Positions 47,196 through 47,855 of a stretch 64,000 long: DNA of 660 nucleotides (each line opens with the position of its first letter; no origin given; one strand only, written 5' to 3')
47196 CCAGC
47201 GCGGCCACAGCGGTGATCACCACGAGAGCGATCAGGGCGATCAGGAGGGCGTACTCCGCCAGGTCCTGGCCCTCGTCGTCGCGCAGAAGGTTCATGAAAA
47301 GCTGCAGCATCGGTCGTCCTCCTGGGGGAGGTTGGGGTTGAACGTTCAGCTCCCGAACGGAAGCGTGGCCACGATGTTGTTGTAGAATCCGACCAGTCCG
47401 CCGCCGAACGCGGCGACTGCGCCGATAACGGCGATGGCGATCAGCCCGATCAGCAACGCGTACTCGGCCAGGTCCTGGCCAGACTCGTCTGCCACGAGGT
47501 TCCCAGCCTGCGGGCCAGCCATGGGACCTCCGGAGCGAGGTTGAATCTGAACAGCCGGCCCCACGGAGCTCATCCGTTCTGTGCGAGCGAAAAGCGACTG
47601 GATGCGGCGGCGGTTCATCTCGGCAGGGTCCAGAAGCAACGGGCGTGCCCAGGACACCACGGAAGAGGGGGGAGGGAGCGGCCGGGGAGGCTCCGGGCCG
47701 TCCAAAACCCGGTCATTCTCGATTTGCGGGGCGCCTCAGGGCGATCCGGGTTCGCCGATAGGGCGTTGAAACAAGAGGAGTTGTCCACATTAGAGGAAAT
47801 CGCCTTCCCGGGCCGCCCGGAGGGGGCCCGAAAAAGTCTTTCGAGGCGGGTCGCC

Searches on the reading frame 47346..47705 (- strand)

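Call 16: search_protein_families(library=pfam, proteins=[window:47346-47705:-], max_evalue=0.001)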
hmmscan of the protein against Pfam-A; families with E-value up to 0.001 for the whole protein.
window:47346-47705:- (119 aa): 1 family
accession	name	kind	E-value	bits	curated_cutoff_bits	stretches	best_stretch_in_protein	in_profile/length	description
PF04964.19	Flp_Fap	-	1.6e-05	25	32.2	1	71-114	2-45/46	Flp/Fap pilin component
